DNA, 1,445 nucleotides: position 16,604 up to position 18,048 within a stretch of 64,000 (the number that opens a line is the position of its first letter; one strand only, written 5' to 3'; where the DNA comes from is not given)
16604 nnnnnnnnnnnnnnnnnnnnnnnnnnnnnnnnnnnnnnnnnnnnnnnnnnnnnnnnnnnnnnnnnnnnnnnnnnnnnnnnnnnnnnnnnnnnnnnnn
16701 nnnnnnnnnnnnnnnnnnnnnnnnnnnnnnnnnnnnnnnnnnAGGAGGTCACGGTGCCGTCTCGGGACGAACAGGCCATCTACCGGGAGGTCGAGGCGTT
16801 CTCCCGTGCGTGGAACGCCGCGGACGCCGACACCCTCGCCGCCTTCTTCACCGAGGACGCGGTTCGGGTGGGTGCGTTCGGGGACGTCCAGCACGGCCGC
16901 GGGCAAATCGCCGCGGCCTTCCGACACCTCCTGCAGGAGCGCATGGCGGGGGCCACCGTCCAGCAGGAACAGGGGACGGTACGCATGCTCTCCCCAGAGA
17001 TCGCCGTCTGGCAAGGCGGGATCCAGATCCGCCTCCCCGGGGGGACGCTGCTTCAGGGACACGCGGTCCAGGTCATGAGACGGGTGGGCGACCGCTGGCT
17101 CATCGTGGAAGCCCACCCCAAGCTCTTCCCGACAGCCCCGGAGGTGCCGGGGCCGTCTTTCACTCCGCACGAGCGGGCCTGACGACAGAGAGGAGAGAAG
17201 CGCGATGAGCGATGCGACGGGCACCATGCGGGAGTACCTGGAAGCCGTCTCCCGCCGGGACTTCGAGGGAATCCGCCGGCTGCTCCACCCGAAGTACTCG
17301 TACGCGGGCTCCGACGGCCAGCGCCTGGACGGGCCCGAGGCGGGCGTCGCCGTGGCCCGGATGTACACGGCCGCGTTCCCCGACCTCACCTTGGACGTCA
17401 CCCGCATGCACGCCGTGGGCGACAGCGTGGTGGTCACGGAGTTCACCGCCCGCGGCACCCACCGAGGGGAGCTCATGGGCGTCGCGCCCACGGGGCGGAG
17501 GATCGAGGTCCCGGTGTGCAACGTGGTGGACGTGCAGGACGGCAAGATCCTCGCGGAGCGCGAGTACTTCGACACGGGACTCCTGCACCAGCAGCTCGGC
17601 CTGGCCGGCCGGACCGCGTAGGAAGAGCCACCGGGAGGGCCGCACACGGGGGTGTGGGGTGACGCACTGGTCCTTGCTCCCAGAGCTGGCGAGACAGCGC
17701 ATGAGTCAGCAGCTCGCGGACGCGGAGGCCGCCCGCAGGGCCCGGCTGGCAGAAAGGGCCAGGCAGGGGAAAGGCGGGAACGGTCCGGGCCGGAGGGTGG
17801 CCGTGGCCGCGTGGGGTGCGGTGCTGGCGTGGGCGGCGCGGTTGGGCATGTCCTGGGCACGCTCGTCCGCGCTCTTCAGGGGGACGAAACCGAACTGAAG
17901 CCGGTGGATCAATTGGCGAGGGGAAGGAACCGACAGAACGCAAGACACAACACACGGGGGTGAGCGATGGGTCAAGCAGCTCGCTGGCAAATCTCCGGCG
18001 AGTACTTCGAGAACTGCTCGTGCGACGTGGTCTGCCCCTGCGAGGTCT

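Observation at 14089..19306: Compositionally atypical, co-directional cluster of nine small unknown-function genes next to the CRP-family regulator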

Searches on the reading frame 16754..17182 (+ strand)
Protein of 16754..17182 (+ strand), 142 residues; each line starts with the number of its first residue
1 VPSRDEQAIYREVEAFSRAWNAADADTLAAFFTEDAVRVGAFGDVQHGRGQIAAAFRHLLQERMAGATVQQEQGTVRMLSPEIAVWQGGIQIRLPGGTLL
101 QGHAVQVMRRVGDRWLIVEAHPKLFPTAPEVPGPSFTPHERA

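Call 6: search_protein_families(library=pfam, max_evalue=0.01, proteins=[window:16754-17182:+])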
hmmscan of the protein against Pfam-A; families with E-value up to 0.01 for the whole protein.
window:16754-17182:+ (142 aa): 4 families
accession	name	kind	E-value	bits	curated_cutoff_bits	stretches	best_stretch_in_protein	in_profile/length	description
PF14534.12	DUF4440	-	2.1e-13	51.1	25.2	1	13-117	5-107/107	Domain of unknown function (DUF4440)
PF12680.13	SnoaL_2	-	3.3e-08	34.5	27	1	13-71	1-57/102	SnoaL-like domain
PF13577.12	SnoaL_4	-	1.5e-06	28.7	24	1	4-115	4-120/126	SnoaL-like domain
PF13474.12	SnoaL_3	-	2.6e-05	25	22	1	14-121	6-115/121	SnoaL-like domain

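Call 11: search_protein_families(library=ncbifam, max_evalue=0.01, proteins=[window:16754-17182:+])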
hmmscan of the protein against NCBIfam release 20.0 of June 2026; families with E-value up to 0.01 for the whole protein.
window:16754-17182:+ (142 aa): 1 family
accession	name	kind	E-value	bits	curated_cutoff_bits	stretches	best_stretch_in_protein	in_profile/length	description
TIGR02246.1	TIGR02246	subfamily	1.7e-18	66.8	33.95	1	5-121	2-122/128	SgcJ/EcaC family oxidoreductase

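Call 53: search_solved_structures(query=window:16754-17182:+, max_evalue=0.001)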
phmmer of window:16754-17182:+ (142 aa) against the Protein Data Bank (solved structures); distinct sequences matched with E-value up to 0.001: 1.
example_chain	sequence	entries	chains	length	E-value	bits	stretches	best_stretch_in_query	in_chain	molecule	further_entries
3cu3_A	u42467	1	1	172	0.00085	22.9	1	4-99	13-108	Domain of unknown function with a cystatin-like fold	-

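Call 80: search_protein_families(library=padloc, max_evalue=0.001, proteins=[window:16754-17182:+])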
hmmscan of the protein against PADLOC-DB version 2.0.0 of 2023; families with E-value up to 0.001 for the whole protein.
window:16754-17182:+ (142 aa): 0 families

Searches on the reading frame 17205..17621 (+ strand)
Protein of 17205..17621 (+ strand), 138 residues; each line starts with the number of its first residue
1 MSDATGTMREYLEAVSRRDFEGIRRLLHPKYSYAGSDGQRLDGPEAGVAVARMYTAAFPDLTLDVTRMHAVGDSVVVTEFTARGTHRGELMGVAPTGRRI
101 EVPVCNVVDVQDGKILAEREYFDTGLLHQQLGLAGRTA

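Call 6: search_protein_families(library=pfam, max_evalue=0.01, proteins=[window:17205-17621:+])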
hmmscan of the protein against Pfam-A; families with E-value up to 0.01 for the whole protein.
window:17205-17621:+ (138 aa): 5 families
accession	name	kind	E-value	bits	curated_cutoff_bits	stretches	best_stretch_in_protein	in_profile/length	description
PF07366.18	SnoaL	-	3.7e-27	95.1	28.4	1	8-131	4-126/126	SnoaL-like polyketide cyclase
PF12680.13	SnoaL_2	-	1.1e-20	74.6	27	1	9-116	2-100/102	SnoaL-like domain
PF14534.12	DUF4440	-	6.8e-09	36.6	25.2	1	9-99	6-94/107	Domain of unknown function (DUF4440)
PF07858.18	LEH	-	6.3e-08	33.4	24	1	4-125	3-114/122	Limonene-1,2-epoxide hydrolase catalytic domain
PF13474.12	SnoaL_3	-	0.00013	22.8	22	1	7-81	4-81/121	SnoaL-like domain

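Call 11: search_protein_families(library=ncbifam, max_evalue=0.01, proteins=[window:17205-17621:+])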
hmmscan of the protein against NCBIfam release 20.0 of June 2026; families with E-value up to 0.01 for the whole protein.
window:17205-17621:+ (138 aa): 2 families
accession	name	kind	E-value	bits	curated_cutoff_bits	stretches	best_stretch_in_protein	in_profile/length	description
TIGR02096.1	TIGR02096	subfamily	9.5e-15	55.1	97.1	1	8-132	4-129/129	ketosteroid isomerase-related protein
NF033407.1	SnoaL_meth_ester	subfamily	4.9e-10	39.3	200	1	1-132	1-133/144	SnoaL/DnrD family polyketide biosynthesis methyl ester cyclase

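Call 52: search_solved_structures(query=window:17205-17621:+, max_evalue=0.001)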
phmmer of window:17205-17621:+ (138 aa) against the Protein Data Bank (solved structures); distinct sequences matched with E-value up to 0.001: 16.
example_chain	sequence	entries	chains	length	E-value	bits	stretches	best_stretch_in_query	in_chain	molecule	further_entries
6hnn_A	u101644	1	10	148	3.2e-12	50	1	9-133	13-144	Putative polyketide cyclase IdmH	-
8r2b_A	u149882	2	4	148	1.3e-09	41.5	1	40-133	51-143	SnoL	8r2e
2gex_A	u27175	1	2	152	1.5e-09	41.4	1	42-133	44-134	SnoL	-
2gey_A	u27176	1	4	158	7.2e-09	39.1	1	10-121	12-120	AclR protein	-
5x7l_A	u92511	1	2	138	9.3e-09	38.8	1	7-133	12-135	TsrD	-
8ysb_A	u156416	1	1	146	1.2e-08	38.4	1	5-123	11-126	Predicted ester cyclase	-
3f9s_A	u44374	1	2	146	1.1e-07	35.3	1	14-133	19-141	putative polyketide cyclase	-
3kkg_A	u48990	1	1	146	1.2e-07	35.2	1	26-125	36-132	Putative SnoaL-like polyketide cyclase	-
2f98_A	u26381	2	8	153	2.7e-06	30.8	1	5-132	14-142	Aklanonic Acid methyl Ester Cyclase, AknH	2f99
8r20_A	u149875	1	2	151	3.9e-06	30.3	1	53-120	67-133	Hydroxylase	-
8kaa_A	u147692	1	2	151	2.6e-05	27.6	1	40-117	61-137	ester cyclase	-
5aih_A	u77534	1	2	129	6.8e-05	26.3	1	11-131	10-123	LIMONENE-1,2-EPOXIDE HYDROLASE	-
5aii_A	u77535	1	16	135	7.8e-05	26.1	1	11-131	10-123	LIMONENE-1,2-EPOXIDE HYDROLASE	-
1sjw_A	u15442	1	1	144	0.00011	25.6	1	3-131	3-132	nogalonic acid methyl ester cyclase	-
6hnl_A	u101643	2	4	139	0.00029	24.2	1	9-133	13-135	Putative polyketide cyclase IdmH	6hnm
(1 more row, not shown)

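Call 80: search_protein_families(library=padloc, max_evalue=0.001, proteins=[window:17205-17621:+])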
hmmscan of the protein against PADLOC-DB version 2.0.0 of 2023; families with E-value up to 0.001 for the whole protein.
window:17205-17621:+ (138 aa): 0 families

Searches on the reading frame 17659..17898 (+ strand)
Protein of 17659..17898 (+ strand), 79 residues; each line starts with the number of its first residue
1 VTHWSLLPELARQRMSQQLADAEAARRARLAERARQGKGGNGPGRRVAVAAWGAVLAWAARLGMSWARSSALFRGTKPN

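Call 6: search_protein_families(library=pfam, max_evalue=0.01, proteins=[window:17659-17898:+])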
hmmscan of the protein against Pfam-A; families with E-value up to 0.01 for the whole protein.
window:17659-17898:+ (79 aa): 0 families

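Call 11: search_protein_families(library=ncbifam, max_evalue=0.01, proteins=[window:17659-17898:+])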
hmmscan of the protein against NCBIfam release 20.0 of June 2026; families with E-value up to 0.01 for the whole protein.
window:17659-17898:+ (79 aa): 0 families

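Call 80: search_protein_families(library=padloc, max_evalue=0.001, proteins=[window:17659-17898:+])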
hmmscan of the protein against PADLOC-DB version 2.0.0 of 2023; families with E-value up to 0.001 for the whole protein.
window:17659-17898:+ (79 aa): 0 families
